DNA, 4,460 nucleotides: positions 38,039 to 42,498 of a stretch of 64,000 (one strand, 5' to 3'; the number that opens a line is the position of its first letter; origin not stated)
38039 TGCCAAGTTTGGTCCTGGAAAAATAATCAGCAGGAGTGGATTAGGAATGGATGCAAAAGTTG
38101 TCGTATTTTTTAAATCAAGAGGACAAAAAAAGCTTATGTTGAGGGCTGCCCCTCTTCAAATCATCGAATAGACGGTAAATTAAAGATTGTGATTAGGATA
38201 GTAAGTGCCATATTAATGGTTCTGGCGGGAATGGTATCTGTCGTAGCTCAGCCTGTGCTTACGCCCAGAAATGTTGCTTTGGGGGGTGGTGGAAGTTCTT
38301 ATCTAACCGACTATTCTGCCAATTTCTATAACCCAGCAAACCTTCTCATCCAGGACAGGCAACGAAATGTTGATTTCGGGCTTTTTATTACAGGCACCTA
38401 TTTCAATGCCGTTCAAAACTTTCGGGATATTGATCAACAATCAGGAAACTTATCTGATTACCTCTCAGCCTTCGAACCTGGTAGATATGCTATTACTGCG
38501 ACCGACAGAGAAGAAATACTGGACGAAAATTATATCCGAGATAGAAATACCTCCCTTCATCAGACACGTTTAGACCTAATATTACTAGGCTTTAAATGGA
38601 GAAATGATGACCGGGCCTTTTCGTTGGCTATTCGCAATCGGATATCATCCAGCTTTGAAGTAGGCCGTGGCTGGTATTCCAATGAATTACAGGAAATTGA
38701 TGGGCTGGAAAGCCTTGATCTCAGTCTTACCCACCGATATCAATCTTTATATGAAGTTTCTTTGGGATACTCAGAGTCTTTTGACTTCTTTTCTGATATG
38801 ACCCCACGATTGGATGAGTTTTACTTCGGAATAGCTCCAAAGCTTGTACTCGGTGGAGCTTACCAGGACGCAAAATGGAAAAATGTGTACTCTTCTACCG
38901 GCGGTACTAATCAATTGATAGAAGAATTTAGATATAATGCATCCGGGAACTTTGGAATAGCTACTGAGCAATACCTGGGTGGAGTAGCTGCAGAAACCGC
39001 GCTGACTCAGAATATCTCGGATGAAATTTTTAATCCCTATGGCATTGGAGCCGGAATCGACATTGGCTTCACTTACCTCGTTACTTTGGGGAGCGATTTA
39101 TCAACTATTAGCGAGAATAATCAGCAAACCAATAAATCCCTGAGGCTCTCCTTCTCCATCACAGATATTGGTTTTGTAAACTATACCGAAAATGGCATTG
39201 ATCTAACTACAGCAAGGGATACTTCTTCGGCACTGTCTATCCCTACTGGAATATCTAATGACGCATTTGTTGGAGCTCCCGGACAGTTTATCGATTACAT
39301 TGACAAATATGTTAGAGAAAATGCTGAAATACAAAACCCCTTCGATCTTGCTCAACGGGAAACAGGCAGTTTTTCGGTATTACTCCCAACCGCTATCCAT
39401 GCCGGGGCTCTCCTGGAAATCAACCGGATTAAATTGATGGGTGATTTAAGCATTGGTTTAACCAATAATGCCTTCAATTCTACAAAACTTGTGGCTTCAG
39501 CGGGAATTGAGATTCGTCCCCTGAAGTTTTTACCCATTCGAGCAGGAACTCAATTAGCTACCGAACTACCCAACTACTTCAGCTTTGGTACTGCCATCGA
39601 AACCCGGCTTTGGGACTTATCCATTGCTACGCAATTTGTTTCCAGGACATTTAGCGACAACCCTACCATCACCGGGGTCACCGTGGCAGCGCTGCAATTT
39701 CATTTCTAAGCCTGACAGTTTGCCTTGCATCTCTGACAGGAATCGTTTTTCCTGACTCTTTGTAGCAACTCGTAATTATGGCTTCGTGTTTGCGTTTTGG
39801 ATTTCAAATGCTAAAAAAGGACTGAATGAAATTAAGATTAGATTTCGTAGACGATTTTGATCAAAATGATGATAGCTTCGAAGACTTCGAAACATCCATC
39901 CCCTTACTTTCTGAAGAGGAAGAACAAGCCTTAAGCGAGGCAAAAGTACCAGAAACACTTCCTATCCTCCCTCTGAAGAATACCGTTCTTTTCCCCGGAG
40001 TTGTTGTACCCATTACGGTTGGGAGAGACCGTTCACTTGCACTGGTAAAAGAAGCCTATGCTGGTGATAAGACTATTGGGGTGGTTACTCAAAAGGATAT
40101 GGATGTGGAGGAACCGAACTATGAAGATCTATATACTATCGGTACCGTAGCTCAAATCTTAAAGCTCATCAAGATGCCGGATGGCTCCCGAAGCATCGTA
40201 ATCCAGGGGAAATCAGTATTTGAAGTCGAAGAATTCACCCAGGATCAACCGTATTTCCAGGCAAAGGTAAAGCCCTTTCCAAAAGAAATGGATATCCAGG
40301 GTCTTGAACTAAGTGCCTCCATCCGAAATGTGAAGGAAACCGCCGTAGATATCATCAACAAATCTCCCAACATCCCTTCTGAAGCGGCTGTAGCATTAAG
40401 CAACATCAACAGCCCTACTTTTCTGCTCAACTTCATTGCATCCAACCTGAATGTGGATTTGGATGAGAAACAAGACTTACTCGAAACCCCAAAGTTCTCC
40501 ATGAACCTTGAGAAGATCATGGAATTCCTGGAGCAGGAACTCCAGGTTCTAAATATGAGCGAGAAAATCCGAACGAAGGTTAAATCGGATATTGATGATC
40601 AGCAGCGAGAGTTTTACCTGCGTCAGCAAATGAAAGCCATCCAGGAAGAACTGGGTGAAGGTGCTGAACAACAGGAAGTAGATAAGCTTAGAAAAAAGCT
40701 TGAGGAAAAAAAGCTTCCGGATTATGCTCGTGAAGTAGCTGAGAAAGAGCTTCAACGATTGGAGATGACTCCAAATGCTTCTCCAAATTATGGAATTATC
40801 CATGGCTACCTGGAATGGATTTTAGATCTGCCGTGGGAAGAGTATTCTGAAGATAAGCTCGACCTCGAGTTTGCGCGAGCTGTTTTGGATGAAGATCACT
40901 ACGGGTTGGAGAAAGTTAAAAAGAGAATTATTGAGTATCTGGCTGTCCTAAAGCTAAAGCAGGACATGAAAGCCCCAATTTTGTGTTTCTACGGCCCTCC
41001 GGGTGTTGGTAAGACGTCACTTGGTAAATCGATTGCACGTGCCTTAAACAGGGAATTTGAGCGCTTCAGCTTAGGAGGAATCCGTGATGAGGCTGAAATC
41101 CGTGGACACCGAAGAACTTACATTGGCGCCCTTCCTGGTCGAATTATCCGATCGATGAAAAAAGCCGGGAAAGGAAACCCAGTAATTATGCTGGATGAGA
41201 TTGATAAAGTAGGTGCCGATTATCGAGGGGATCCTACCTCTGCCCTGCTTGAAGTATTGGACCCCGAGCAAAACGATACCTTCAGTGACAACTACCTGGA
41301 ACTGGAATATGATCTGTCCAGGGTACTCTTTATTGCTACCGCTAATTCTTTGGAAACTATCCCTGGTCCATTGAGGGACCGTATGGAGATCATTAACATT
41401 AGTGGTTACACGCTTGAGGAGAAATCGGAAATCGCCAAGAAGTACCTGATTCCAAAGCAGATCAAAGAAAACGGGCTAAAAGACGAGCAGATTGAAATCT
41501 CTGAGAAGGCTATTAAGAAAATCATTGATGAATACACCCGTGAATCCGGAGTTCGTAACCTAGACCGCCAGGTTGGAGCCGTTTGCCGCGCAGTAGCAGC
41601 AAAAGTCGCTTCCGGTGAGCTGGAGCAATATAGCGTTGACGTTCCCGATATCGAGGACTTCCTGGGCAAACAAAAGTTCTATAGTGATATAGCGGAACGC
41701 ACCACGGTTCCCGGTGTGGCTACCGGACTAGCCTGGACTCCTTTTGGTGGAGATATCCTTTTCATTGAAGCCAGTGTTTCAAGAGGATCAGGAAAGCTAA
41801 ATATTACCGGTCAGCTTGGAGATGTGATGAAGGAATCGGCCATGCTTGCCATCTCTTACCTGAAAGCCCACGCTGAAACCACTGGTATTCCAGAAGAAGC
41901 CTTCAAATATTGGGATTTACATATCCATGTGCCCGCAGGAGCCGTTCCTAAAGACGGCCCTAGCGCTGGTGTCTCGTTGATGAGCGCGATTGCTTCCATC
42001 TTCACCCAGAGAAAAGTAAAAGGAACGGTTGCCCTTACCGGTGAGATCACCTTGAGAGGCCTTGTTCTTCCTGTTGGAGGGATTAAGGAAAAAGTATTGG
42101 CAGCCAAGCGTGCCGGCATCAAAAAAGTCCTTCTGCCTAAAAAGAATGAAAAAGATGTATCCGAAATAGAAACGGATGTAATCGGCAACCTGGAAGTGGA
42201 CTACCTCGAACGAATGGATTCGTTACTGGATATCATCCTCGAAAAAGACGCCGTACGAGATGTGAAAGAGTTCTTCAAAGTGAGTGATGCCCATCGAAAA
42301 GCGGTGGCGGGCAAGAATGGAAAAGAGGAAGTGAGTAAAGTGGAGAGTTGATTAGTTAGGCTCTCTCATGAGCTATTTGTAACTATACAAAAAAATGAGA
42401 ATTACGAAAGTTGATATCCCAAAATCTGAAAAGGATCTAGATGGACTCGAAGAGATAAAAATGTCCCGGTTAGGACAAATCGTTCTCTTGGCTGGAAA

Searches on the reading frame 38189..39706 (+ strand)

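Call 86: search_protein_families(library=pfam, proteins=[window:38189-39706:+], max_evalue=0.001)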
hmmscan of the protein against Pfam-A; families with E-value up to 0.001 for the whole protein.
window:38189-39706:+ (506 aa): 2 families
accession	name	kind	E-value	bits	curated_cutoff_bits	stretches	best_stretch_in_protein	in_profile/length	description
PF18990.6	DUF5723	-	4.8e-22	79.6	26.8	1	104-474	46-366/376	Family of unknown function (DUF5723)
PF13729.12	TraF_2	-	0.0002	21.1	25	1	46-227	2-172/264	F plasmid transfer operon, TraF, protein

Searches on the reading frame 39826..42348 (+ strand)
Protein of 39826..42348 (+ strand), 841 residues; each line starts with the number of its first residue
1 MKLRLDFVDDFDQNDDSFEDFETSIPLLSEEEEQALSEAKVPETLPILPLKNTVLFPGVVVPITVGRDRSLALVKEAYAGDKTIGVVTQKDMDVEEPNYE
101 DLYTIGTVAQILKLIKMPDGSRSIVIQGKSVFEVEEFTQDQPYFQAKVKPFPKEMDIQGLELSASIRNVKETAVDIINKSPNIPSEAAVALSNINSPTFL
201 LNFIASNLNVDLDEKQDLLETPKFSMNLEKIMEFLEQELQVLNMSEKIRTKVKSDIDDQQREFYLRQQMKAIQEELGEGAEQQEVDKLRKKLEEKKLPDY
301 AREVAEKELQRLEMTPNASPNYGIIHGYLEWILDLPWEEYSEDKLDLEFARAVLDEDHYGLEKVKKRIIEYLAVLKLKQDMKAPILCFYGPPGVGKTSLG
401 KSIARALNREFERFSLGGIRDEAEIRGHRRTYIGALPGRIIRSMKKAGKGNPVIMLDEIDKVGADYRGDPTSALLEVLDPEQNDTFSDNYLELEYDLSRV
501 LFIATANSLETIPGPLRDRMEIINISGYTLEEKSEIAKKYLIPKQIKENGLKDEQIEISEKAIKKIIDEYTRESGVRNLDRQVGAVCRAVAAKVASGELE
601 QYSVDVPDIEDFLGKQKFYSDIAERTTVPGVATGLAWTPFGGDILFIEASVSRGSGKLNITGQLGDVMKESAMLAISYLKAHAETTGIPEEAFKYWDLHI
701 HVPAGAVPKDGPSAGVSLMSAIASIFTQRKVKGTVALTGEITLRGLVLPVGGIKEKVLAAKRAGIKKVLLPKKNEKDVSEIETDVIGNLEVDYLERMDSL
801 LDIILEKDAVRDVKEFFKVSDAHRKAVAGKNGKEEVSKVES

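Call 46: find_homologous_proteins(query=window:39826-42348:+, max_evalue=1e-200)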
Query window:39826-42348:+ (841 aa): 7856 proteins with E <= 1e-200 among 8000 candidates; the best 120 are listed.
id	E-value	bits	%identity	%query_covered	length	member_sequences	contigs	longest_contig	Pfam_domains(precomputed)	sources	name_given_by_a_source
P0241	0.0e+0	1802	98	100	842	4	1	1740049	PF02190.23,PF05362.20,PF00004.36,PF22667.3,PF07728.21,PF13541.13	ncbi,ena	-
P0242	0.0e+0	1678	90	100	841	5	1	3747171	PF07724.21,PF02190.23,PF05362.20,PF00004.36,PF22667.3,PF07728.21,PF13541.13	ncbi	-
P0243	0.0e+0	1669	91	99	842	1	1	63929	PF07724.21,PF02190.23,PF05362.20,PF00004.36,PF22667.3,PF07728.21,PF13541.13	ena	-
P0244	0.0e+0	1668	90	99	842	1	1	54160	PF07724.21,PF02190.23,PF05362.20,PF00004.36,PF22667.3,PF07728.21,PF13541.13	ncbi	ncbi:MAG: endopeptidase La [Balneola sp.]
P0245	0.0e+0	1652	89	100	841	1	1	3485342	PF07724.21,PF02190.23,PF05362.20,PF00004.36,PF22667.3,PF07728.21,PF13541.13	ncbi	ncbi:MAG: endopeptidase La [Balneolaceae bacterium]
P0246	0.0e+0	1651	89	99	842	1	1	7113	PF07724.21,PF02190.23,PF05362.20,PF00004.36,PF22667.3,PF07728.21,PF13541.13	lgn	-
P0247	0.0e+0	1650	89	99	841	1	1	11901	PF07724.21,PF02190.23,PF05362.20,PF00004.36,PF22667.3,PF07728.21,PF13541.13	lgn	-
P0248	0.0e+0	1648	89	100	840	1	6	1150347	PF07724.21,PF02190.23,PF05362.20,PF00004.36,PF22667.3,PF07728.21,PF13541.13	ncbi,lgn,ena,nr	ncbi:MAG: endopeptidase La [Balneolaceae bacterium]|nr:endopeptidase La [Balneolaceae bacterium] MBO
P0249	0.0e+0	1647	89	99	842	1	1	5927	PF07724.21,PF02190.23,PF05362.20,PF00004.36,PF22667.3,PF07728.21,PF13541.13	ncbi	-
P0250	0.0e+0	1645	89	99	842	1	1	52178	PF07724.21,PF02190.23,PF05362.20,PF00004.36,PF22667.3,PF07728.21,PF13541.13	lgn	-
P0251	0.0e+0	1632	88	99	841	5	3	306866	PF07724.21,PF02190.23,PF05362.20,PF00004.36,PF22667.3,PF07728.21,PF13541.13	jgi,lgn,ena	-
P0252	0.0e+0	1628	87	100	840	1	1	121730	PF07724.21,PF02190.23,PF05362.20,PF00004.36,PF22667.3,PF07728.21,PF13541.13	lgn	-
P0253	0.0e+0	1625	88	99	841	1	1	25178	PF02190.23,PF05362.20,PF00004.36,PF22667.3,PF07728.21,PF13541.13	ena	-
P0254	0.0e+0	1621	87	100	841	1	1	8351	PF07724.21,PF02190.23,PF05362.20,PF00004.36,PF22667.3,PF07728.21,PF13541.13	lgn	-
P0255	0.0e+0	1619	87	100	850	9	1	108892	PF07724.21,PF02190.23,PF05362.20,PF00004.36,PF22667.3,PF07728.21,PF13541.13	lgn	-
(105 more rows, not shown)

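Call 47: find_encoding_contigs(protein=P0241, flank=8000, max_places=3)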
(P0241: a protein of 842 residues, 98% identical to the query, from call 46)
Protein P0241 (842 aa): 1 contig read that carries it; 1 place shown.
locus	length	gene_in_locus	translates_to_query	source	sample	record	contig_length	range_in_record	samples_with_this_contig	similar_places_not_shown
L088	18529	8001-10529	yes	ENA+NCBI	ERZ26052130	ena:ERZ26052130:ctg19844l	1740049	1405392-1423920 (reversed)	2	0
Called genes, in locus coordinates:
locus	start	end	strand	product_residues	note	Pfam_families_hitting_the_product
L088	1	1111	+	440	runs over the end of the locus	PF01029:NusB, PF22458:RsmF-B_ferredox, PF01189:Methyltr_RsmB-F, PF13847:Methyltransf_31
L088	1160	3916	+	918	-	PF00133:tRNA-synt_1, PF09334:tRNA-synt_1g, PF13603:tRNA-synt_1_2, PF08264:Anticodon_1, PF10458:Val_tRNA-synt_C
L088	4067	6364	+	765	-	PF00580:UvrD-helicase, PF13604:AAA_30 (faint), PF01443:Viral_helicase1 (faint), PF13245:AAA_19, PF13361:UvrD_C, PF13538:UvrD_C_2 (faint), PF21196:PcrA_UvrD_tudor (weak)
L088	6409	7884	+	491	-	PF18990:DUF5723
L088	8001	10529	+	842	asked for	PF02190:LON_substr_bdg, PF00004:AAA, PF07728:AAA_5, PF22667:Lon_lid, PF05362:Lon_C, PF13541:ChlI (weak)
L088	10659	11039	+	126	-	PF07237:DUF1428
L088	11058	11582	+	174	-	PF05163:DinB, PF12867:DinB_2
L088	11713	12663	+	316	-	PF00106:adh_short, PF08659:KR, PF13561:adh_short_C2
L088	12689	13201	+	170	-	-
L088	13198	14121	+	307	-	PF12833:HTH_18, PF00165:HTH_AraC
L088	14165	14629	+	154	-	-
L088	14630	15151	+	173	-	PF13302:Acetyltransf_3, PF00583:Acetyltransf_1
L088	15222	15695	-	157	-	-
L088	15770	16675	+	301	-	PF16745:RsgA_N, PF03193:RsgA_GTPase, PF01926:MMR_HSR1 (weak)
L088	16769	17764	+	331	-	PF20230:DUF6588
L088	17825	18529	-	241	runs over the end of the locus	PF00005:ABC_tran, PF02463:SMC_N (faint), PF13304:AAA_21 (faint)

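Call 48: find_encoding_contigs(protein=P0242, flank=8000, max_places=2)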
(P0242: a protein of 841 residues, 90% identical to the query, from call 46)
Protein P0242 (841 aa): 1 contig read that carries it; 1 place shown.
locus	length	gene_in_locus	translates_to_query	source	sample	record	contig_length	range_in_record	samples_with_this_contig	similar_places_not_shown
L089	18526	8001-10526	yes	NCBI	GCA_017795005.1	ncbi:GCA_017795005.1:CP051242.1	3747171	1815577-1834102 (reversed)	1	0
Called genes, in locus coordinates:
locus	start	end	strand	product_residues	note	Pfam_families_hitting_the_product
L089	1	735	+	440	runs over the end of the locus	PF01029:NusB, PF22458:RsmF-B_ferredox, PF01189:Methyltr_RsmB-F, PF13847:Methyltransf_31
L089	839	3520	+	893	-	PF00133:tRNA-synt_1, PF09334:tRNA-synt_1g (weak), PF13603:tRNA-synt_1_2, PF08264:Anticodon_1, PF10458:Val_tRNA-synt_C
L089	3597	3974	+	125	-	PF04480:DUF559, PF18741:MTES_1575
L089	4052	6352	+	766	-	PF00580:UvrD-helicase, PF13604:AAA_30 (faint), PF01443:Viral_helicase1 (faint), PF13245:AAA_19, PF13361:UvrD_C, PF13538:UvrD_C_2 (faint), PF21196:PcrA_UvrD_tudor (weak)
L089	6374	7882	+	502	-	PF18990:DUF5723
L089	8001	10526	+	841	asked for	PF02190:LON_substr_bdg, PF07724:AAA_2 (faint), PF00004:AAA, PF07728:AAA_5, PF22667:Lon_lid, PF05362:Lon_C, PF13541:ChlI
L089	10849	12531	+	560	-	PF10136:SpecificRecomb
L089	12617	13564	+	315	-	PF01636:APH, PF02958:EcKL, PF07914:DUF1679 (weak)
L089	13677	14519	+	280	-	PF12412:DUF3667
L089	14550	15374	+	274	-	PF00459:Inositol_P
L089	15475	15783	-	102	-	PF01541:GIY-YIG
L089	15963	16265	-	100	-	-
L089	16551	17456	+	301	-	PF16745:RsgA_N, PF03193:RsgA_GTPase, PF01926:MMR_HSR1 (weak)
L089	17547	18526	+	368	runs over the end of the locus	PF20230:DUF6588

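Call 49: find_encoding_contigs(protein=P0245, flank=8000, max_places=2)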
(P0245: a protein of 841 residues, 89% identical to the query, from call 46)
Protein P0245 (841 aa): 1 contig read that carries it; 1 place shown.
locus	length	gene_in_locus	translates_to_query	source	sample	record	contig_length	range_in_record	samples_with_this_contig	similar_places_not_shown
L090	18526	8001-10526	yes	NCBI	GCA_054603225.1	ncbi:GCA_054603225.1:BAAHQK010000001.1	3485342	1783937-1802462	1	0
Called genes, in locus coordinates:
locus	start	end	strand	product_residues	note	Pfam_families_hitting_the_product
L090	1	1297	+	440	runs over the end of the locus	PF01029:NusB, PF22458:RsmF-B_ferredox, PF01189:Methyltr_RsmB-F, PF13847:Methyltransf_31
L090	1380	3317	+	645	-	PF00133:tRNA-synt_1, PF09334:tRNA-synt_1g (weak), PF13603:tRNA-synt_1_2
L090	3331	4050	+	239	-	PF08264:Anticodon_1, PF10458:Val_tRNA-synt_C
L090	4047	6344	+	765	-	PF00580:UvrD-helicase, PF13604:AAA_30 (faint), PF01443:Viral_helicase1 (faint), PF13245:AAA_19, PF13361:UvrD_C, PF13538:UvrD_C_2 (faint), PF21196:PcrA_UvrD_tudor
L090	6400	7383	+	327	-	PF18990:DUF5723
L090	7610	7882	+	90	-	-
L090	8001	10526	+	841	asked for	PF02190:LON_substr_bdg, PF07724:AAA_2 (faint), PF00004:AAA, PF07728:AAA_5, PF22667:Lon_lid, PF05362:Lon_C, PF13541:ChlI (weak)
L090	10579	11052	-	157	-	-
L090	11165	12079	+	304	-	PF16745:RsgA_N, PF03193:RsgA_GTPase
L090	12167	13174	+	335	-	PF20230:DUF6588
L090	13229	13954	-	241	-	PF02463:SMC_N (faint), PF00005:ABC_tran, PF13304:AAA_21 (faint)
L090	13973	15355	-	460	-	PF25919:BSH_CusB (faint), PF25917:BSH_RND, PF25973:BSH_CzcB (weak), PF25885:HH_EMRA (faint), PF25990:Beta-barrel_YknX (weak), PF25975:CzcB_C (faint), PF25989:YknX_C (weak)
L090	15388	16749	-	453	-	PF02321:OEP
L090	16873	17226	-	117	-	-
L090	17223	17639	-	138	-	PF07332:Phage_holin_3_6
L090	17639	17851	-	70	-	-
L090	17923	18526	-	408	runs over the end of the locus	PF12704:MacB_PCD, PF02687:FtsX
